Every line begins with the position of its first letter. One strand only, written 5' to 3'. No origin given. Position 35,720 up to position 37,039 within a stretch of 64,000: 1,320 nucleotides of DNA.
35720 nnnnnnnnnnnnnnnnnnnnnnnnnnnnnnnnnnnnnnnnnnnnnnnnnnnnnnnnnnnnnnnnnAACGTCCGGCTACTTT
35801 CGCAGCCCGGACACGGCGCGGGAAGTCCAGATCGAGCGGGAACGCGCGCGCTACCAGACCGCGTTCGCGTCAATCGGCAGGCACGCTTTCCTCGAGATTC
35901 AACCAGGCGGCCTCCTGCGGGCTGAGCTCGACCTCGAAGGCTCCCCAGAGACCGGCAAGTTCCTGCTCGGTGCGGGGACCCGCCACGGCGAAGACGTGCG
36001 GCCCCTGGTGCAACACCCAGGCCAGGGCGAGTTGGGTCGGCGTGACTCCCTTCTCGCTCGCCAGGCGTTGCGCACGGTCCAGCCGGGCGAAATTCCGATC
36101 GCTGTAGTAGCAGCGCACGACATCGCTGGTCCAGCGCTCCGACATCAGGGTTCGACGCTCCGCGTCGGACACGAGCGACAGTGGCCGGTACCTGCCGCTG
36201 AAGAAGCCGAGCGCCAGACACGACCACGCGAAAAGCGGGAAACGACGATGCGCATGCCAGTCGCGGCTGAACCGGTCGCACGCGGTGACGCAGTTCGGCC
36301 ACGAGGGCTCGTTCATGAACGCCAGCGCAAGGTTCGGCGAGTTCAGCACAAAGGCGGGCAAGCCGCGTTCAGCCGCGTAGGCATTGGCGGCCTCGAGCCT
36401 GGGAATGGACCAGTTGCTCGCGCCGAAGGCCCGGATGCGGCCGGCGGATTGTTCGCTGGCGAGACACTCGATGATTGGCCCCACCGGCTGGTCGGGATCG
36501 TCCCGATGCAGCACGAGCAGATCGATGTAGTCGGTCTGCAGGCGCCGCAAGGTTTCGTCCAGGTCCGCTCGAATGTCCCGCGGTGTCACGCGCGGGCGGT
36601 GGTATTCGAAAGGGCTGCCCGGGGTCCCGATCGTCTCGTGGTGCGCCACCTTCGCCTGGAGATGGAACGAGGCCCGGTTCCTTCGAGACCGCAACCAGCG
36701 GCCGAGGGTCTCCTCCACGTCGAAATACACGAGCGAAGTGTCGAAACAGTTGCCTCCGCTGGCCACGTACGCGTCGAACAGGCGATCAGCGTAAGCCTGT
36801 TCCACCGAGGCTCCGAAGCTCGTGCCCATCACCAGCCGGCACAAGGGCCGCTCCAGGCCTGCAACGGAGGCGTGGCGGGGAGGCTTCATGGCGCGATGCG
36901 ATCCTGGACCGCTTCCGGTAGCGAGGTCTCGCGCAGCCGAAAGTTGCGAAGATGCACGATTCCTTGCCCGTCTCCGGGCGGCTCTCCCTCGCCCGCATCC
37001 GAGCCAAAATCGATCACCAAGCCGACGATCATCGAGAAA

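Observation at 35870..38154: TIR protein with an unknown beta-rich sensor-like domain, translationally coupled to an aldo/keto reductase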

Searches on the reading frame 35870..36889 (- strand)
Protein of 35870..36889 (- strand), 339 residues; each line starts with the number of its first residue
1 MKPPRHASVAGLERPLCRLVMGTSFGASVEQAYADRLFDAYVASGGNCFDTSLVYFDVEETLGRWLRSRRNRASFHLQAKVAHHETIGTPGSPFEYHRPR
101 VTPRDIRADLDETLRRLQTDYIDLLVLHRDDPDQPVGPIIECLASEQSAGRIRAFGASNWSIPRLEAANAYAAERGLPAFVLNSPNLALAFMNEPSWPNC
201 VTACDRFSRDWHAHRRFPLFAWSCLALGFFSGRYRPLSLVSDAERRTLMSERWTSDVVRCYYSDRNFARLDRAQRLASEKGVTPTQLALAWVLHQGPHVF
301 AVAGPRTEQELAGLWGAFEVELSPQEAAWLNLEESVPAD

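Call 4: search_protein_families(library=pfam, proteins=[window:35870-36889:-], max_evalue=0.01)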
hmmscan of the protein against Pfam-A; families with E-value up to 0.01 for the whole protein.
window:35870-36889:- (339 aa): 1 family
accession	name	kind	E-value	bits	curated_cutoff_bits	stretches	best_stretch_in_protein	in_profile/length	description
PF00248.27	Aldo_ket_red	-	8.7e-45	153.5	24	1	19-328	2-284/291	Aldo/keto reductase family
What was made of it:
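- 35870..36889 (-): Gene 2: a 339-aa aldo/keto reductase of a dedicated X-associated subfamily. Pfam PF00248 at E 8.7e-45 (call 4).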

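Call 5: search_protein_families(library=padloc, proteins=[window:35870-36889:-], max_evalue=0.01)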
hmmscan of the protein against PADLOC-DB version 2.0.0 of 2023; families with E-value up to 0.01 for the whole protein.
window:35870-36889:- (339 aa): 0 families

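Call 6: search_protein_families(library=ncbifam, proteins=[window:35870-36889:-], max_evalue=0.01)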
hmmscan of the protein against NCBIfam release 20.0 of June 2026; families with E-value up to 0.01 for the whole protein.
window:35870-36889:- (339 aa): 7 families
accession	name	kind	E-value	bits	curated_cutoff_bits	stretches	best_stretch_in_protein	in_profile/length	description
TIGR01293.1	Kv_beta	subfamily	1.2e-20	73.8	365.4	1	23-310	22-293/319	voltage-dependent potassium channel subunit beta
NF007912.0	PRK10625.1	equivalog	1.7e-13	50.7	415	2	22-129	19-133/346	NADP(H)-dependent aldo-keto reductase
NF049922.1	MethglyxlRedYdjG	equivalog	1.1e-11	44.3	550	2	102-166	110-177/326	NADH-dependent methylglyoxal reductase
NF008377.0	PRK11172.1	equivalog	4.9e-10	39.1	327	1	108-169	77-140/267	2,5-didehydrogluconate reductase DkgB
NF007695.0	PRK10376.1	subfamily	1e-06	28.1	280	1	274-331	227-284/290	oxidoreductase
NF007388.0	PRK09912.1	subfamily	1.2e-06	27.6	448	1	106-296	116-293/346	L-glyceraldehyde 3-phosphate reductase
NF008598.0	PRK11565.1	equivalog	0.00044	19.4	425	0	106-166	85-146/275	2,5-didehydrogluconate reductase DkgA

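Call 27: find_homologous_proteins(query=window:35870-36889:-, max_evalue=1e-30)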
Query window:35870-36889:- (339 aa): 729 proteins with E <= 1e-30 among 7464 candidates; the best 120 are listed.
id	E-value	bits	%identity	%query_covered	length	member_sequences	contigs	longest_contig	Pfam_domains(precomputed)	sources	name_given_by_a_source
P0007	8.9e-232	786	100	100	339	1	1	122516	PF00248.28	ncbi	-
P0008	2.8e-179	613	80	99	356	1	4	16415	PF00248.28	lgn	-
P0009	2.2e-173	594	79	98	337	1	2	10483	PF00248.28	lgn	-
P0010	3.8e-168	577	76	97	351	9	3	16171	PF00248.28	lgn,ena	-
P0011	5.3e-166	570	73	99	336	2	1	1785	PF00248.28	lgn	-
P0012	1.1e-149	516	70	92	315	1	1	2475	PF00248.28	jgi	jgi:aryl-alcohol dehydrogenase-like predicted oxidoreductase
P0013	1.1e-145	503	67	97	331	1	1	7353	PF00248.28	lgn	-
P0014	1.4e-143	496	69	92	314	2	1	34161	PF00248.28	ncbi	-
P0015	5.2e-143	494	64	97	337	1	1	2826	PF00248.28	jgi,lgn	jgi:aryl-alcohol dehydrogenase-like predicted oxidoreductase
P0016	2.5e-140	485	63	96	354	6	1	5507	PF00248.28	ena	-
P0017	3.5e-140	485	66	94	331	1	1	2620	PF00248.28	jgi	jgi:aryl-alcohol dehydrogenase-like predicted oxidoreductase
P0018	4.7e-139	481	66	95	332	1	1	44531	PF00248.28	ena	-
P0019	4.1e-138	478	63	96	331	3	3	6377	PF00248.28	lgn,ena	-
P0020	1.2e-134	467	62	95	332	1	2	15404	PF00248.28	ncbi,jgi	jgi:1-deoxyxylulose-5-phosphate synthase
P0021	2.1e-134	466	62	98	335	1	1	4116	PF00248.28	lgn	-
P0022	7.9e-134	464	64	93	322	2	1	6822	PF00248.28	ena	-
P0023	4.4e-131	455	60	98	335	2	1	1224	PF00248.28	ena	-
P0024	4.4e-130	452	63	93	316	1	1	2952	PF00248.28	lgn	-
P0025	4.4e-129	448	60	98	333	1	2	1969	PF00248.28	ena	-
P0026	1.7e-128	446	59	97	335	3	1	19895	PF00248.28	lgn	-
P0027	2.0e-122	426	58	94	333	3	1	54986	PF00248.28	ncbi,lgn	-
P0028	5.0e-107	376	55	98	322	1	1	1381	PF00248.28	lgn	-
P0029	1.4e-104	368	60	80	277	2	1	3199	PF00248.28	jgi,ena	-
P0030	2.4e-103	364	54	95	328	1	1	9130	PF00248.28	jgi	jgi:aryl-alcohol dehydrogenase-like predicted oxidoreductase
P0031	8.2e-101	355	53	96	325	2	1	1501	PF00248.28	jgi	jgi:aryl-alcohol dehydrogenase-like predicted oxidoreductase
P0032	1.8e-100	354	54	94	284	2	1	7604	PF00248.28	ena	-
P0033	2.0e-100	354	52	97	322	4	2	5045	PF00248.28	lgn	-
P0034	1.6e-98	348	52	97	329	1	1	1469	PF00248.28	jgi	jgi:aryl-alcohol dehydrogenase-like predicted oxidoreductase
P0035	5.1e-98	346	52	97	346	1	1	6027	PF00248.28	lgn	-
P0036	2.0e-92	328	49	97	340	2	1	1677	PF00248.28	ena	-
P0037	2.4e-90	321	47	96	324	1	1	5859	PF00248.28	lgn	-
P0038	1.1e-88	316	47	98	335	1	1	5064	PF00248.28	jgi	jgi:aryl-alcohol dehydrogenase-like predicted oxidoreductase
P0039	2.3e-81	291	48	97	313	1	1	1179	PF00248.28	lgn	-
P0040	9.5e-81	289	48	97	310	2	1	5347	PF00248.28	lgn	-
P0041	3.8e-80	287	47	98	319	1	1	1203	PF00248.28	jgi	jgi:aryl-alcohol dehydrogenase-like predicted oxidoreductase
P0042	1.8e-79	285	60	50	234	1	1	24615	PF00248.28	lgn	-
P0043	1.9e-79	285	46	97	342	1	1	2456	PF00248.28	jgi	jgi:aryl-alcohol dehydrogenase-like predicted oxidoreductase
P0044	6.1e-79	283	45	99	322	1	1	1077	PF00248.28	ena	-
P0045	1.4e-78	282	49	94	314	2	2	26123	PF00248.28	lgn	-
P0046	1.8e-78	282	47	97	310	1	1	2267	PF00248.28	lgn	-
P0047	2.9e-78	281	47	97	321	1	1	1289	PF00248.28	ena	-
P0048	5.6e-78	280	47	97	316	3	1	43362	PF00248.28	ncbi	-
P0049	1.5e-77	279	46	98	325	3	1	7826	PF00248.28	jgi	jgi:1-deoxyxylulose-5-phosphate synthase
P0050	1.6e-77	279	48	85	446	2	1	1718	PF00248.28,PF13676.12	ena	-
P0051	3.4e-77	278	48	97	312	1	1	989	PF00248.28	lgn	-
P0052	3.4e-77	278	47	96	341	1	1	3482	PF00248.28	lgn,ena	-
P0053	4.8e-77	277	47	95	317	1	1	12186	PF00248.28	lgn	-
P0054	9.1e-77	276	46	97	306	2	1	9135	PF00248.28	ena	-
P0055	1.1e-76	276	46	98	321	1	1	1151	PF00248.28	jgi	jgi:aryl-alcohol dehydrogenase-like predicted oxidoreductase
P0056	1.2e-76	276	45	98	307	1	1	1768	PF00248.28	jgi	jgi:aryl-alcohol dehydrogenase-like predicted oxidoreductase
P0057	1.2e-76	276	46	97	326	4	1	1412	PF00248.28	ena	-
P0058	1.5e-76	276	46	98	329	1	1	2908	PF00248.28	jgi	jgi:aryl-alcohol dehydrogenase-like predicted oxidoreductase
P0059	1.9e-76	275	46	96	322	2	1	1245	PF00248.28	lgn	-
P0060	2.2e-76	275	48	95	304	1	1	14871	PF00248.28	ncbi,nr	ncbi:MAG: aldo/keto reductase [Armatimonadetes bacterium]|nr:aldo/keto reductase [Armatimonadota bac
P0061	2.4e-76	275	45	97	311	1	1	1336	PF00248.28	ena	-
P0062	2.5e-76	275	45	99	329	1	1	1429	PF00248.28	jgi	jgi:aryl-alcohol dehydrogenase-like predicted oxidoreductase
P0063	5.0e-76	274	46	97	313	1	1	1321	PF00248.28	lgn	-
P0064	5.1e-76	274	45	99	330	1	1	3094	PF00248.28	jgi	jgi:1-deoxyxylulose-5-phosphate synthase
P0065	6.7e-76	273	46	97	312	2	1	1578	PF00248.28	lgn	-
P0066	7.1e-76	273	46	97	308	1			PF00248.28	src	-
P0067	7.9e-76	273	48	92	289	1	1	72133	PF00248.28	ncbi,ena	-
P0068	1.2e-75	273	46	95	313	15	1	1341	PF00248.28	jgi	jgi:1-deoxyxylulose-5-phosphate synthase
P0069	2.4e-75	272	47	97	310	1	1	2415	PF00248.28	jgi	jgi:1-deoxyxylulose-5-phosphate synthase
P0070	3.9e-75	271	47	97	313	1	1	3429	PF00248.28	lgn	-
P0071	4.3e-75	271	46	97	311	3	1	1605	PF00248.28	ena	-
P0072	5.5e-75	270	47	97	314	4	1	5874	PF00248.28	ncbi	-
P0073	5.8e-75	270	46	99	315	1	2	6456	PF00248.28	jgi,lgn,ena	-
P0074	5.9e-75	270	45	97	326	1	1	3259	PF00248.28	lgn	-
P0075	1.5e-74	269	44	98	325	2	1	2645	PF00248.28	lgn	-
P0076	2.1e-74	268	44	98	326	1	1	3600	PF00248.28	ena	-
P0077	2.6e-74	268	45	96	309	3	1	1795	PF00248.28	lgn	-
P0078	2.9e-74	268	45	97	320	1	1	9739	PF00248.28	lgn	-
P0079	3.4e-74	268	47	97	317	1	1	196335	PF00248.28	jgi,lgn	jgi:aryl-alcohol dehydrogenase-like predicted oxidoreductase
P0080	5.0e-74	267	47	95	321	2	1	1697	PF00248.28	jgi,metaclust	metaclust:\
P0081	5.6e-74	267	46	97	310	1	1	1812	PF00248.28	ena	-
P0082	6.8e-74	267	46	95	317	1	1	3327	PF00248.28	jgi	jgi:aryl-alcohol dehydrogenase-like predicted oxidoreductase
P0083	7.2e-74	267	45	99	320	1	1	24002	PF00248.28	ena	-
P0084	9.2e-74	266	44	97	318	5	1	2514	PF00248.28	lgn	-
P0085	9.5e-74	266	46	99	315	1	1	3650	PF00248.28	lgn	-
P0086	1.2e-73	266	44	97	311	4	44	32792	PF00248.28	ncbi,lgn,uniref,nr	ncbi:aldo/keto reductase [Alicyclobacillus acidiphilus]|uniref:aldo/keto reductase n=1 Tax=Alicyclob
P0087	1.2e-73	266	46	97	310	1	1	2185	PF00248.28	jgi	jgi:1-deoxyxylulose-5-phosphate synthase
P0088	1.2e-73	266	44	98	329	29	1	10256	PF00248.28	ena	-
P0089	1.3e-73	266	45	97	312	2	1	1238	PF00248.28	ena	-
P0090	1.8e-73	265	45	97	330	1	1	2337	PF00248.28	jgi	jgi:aryl-alcohol dehydrogenase-like predicted oxidoreductase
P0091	2.0e-73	265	45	96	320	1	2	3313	PF00248.28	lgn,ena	-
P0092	2.1e-73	265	47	95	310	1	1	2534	PF00248.28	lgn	-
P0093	3.7e-73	264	45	99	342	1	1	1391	PF00248.28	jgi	jgi:aryl-alcohol dehydrogenase-like predicted oxidoreductase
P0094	5.4e-73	264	46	97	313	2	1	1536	PF00248.28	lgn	-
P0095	7.6e-73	263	46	97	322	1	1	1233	PF00248.28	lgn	-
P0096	7.9e-73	263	45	97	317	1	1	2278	PF00248.28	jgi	jgi:aryl-alcohol dehydrogenase-like predicted oxidoreductase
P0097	1.1e-72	263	46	97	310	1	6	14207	PF00248.28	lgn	-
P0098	1.2e-72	263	43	99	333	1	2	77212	PF00248.28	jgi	jgi:aryl-alcohol dehydrogenase-like predicted oxidoreductase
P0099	1.8e-72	262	44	97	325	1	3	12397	PF00248.28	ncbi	-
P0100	2.1e-72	262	45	96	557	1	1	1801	PF22725.2,PF00248.28,PF02894.23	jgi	-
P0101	2.5e-72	262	45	97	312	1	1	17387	PF00248.28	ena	-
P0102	2.6e-72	262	44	97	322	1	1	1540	PF00248.28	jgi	jgi:aryl-alcohol dehydrogenase-like predicted oxidoreductase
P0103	2.6e-72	262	42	97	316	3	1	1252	PF00248.28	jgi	jgi:1-deoxyxylulose-5-phosphate synthase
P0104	2.9e-72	261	46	97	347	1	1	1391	PF00248.28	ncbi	-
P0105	3.0e-72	261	46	99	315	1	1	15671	PF00248.28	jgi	jgi:aryl-alcohol dehydrogenase-like predicted oxidoreductase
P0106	3.9e-72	261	41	98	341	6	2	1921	PF00248.28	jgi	jgi:aryl-alcohol dehydrogenase-like predicted oxidoreductase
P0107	4.3e-72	261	46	97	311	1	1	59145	PF00248.28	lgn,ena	-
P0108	4.7e-72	261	43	97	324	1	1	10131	PF00248.28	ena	-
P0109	5.3e-72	261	43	97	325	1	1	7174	PF00248.28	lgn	-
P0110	5.6e-72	261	45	98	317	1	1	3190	PF00248.28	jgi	jgi:aryl-alcohol dehydrogenase-like predicted oxidoreductase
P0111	5.6e-72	261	46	97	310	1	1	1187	PF00248.28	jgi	jgi:aryl-alcohol dehydrogenase-like predicted oxidoreductase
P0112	6.9e-72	260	44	98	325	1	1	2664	PF00248.28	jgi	-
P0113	9.2e-72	260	45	97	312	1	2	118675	PF00248.28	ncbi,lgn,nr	ncbi:MAG: aldo/keto reductase [Chloroflexi bacterium]|nr:aldo/keto reductase [Chloroflexota bacteriu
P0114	1.0e-71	260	44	97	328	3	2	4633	PF00248.28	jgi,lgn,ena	-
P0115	1.1e-71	260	44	96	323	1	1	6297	PF00248.28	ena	-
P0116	1.2e-71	259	44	98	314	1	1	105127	PF00248.28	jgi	jgi:1-deoxyxylulose-5-phosphate synthase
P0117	1.4e-71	259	45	97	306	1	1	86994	PF00248.28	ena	-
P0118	1.4e-71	259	43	97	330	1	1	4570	PF00248.28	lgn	-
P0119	1.7e-71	259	43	97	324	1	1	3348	PF00248.28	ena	-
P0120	1.7e-71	259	46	95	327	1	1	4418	PF00248.28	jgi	jgi:aryl-alcohol dehydrogenase-like predicted oxidoreductase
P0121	1.9e-71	259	45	96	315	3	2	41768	PF00248.28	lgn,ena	-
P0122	2.1e-71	259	45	93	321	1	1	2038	PF00248.28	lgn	-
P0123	2.2e-71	259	44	98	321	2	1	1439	PF00248.28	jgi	-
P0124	2.6e-71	258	44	97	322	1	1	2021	PF00248.28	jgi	jgi:aryl-alcohol dehydrogenase-like predicted oxidoreductase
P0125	2.7e-71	258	43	97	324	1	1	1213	PF00248.28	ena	-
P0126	2.8e-71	258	42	97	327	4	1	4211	PF00248.28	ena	-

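Call 29: find_encoding_contigs(protein=P0008, flank=5000, max_places=4)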
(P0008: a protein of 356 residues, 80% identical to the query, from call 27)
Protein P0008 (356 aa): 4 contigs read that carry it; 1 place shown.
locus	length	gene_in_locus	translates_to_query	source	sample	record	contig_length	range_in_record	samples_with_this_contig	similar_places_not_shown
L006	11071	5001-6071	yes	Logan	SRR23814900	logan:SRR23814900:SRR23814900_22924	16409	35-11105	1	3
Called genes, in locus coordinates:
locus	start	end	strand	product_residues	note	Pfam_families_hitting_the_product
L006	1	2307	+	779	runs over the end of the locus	?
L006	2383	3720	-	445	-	PF07670:Gate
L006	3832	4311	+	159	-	PF02542:YgbB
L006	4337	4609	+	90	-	-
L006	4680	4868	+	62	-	PF13676:TIR_2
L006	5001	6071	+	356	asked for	PF00248:Aldo_ket_red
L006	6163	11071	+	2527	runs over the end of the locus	PF13205:Big_5 (weak), PF17957:Big_7 (faint), PF08309:LVIVD (faint), PF13205:Big_5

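Call 30: find_encoding_contigs(protein=P0018, flank=5000, max_places=3)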
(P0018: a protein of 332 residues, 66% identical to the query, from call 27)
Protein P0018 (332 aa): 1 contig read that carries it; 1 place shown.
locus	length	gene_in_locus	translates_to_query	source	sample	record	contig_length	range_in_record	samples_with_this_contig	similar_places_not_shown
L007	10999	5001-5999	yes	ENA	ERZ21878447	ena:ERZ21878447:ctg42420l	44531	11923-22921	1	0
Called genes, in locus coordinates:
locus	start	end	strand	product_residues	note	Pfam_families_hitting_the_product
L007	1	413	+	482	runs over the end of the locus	PF00361:Proton_antipo_M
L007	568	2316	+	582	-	-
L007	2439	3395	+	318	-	PF04616:Glyco_hydro_43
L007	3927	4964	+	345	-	-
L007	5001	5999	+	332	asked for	PF00248:Aldo_ket_red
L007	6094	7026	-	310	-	PF02401:LYTB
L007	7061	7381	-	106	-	PF12840:HTH_20 (weak), PF01022:HTH_5, PF12802:MarR_2 (weak), PF13412:HTH_24 (weak), PF13601:HTH_34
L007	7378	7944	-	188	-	-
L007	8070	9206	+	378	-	PF13506:Glyco_transf_21, PF13641:Glyco_tranf_2_3, PF13632:Glyco_trans_2_3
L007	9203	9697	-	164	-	PF00578:AhpC-TSA, PF08534:Redoxin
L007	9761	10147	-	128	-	-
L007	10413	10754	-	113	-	-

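Call 56: search_protein_families(library=padloc, proteins=[L007:3927-4964:+], max_evalue=0.001)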
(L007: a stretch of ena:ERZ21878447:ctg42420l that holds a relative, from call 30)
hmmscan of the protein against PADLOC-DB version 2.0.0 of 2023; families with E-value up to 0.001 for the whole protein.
L007:3927-4964:+ (345 aa): 0 families
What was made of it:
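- On Known anti-phage systems in PADLOC-DB v2.0: Zero families for the AKR, GH15, TM-X and the X region (calls 5, 56).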

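Call 64: find_encoding_contigs(protein=P0014, flank=4000, max_places=2)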
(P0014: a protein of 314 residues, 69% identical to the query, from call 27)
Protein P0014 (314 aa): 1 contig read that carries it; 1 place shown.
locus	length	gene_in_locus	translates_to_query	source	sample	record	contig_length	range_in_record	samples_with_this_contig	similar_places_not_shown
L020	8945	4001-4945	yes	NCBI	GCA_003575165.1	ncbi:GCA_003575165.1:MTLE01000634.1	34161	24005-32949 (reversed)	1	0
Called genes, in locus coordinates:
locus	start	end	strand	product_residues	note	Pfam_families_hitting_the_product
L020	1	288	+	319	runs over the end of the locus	-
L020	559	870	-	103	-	-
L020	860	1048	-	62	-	-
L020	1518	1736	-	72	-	-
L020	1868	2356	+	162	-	-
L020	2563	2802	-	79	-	-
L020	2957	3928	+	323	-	-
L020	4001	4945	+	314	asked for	PF00248:Aldo_ket_red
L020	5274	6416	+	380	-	PF00589:Phage_integrase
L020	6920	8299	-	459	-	-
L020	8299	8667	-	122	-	-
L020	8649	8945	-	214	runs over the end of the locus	-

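Call 65: find_encoding_contigs(protein=P0020, flank=4000, max_places=2)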
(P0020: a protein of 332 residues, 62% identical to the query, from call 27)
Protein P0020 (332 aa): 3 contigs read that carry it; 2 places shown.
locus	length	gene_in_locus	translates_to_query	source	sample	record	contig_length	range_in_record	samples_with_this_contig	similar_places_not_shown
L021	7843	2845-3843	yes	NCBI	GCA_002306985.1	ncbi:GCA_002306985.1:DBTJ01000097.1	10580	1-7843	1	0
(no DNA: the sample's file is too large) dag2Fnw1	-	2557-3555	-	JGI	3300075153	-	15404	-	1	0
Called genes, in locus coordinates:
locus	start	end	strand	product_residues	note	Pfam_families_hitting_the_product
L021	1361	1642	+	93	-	-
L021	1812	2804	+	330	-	-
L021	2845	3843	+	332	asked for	PF00248:Aldo_ket_red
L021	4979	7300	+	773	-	PF00989:PAS, PF08448:PAS_4, PF08447:PAS_3, PF13185:GAF_2, PF00989:PAS, PF13426:PAS_9, PF00989:PAS, PF08448:PAS_4, +10 more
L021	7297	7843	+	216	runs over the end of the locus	PF00072:Response_reg, PF00196:GerE, PF04545:Sigma70_r4 (faint), PF08281:Sigma70_r4_2 (weak)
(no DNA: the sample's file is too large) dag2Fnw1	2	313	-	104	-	?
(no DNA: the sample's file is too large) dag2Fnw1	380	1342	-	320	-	PF14100:DUF6807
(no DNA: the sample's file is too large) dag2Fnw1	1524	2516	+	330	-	-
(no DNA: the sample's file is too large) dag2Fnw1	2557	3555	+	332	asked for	PF00248:Aldo_ket_red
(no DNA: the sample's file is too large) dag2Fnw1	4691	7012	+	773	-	PF00989:PAS, PF08448:PAS_4, PF08447:PAS_3, PF13185:GAF_2, PF00989:PAS, PF13426:PAS_9, PF00989:PAS, PF08448:PAS_4, +10 more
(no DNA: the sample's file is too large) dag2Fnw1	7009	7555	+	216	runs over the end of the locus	PF00072:Response_reg, PF00196:GerE, PF04545:Sigma70_r4 (faint), PF08281:Sigma70_r4_2 (weak)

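Call 66: find_encoding_contigs(protein=P0027, flank=4000, max_places=2)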
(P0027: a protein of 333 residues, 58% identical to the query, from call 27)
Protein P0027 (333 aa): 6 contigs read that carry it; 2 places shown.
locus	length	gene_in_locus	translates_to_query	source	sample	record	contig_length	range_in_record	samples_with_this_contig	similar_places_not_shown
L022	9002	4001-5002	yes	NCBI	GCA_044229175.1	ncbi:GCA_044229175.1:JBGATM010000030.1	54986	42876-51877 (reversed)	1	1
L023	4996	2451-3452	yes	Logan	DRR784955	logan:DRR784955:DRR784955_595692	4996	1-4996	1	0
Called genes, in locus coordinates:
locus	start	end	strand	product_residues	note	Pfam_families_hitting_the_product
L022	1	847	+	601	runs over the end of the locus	PF00023:Ank (weak), PF12796:Ank_2, PF13857:Ank_5 (weak), PF13637:Ank_4 (weak), PF12796:Ank_2, PF13637:Ank_4 (weak), PF13637:Ank_4, PF12796:Ank_2, +4 more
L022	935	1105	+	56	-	PF04945:YHS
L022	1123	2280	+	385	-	PF00199:Catalase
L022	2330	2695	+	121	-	PF18998:Flg_new_2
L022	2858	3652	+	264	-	PF13676:TIR_2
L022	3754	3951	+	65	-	-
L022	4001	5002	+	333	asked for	PF00248:Aldo_ket_red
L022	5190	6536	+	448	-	PF01582:TIR (weak), PF13676:TIR_2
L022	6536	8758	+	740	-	PF20703:nSTAND1, PF13191:AAA_16 (weak)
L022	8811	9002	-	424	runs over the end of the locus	-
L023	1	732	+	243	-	?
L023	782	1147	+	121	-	PF18998:Flg_new_2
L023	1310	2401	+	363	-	PF13676:TIR_2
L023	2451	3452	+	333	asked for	PF00248:Aldo_ket_red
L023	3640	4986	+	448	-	PF01582:TIR (weak), PF13676:TIR_2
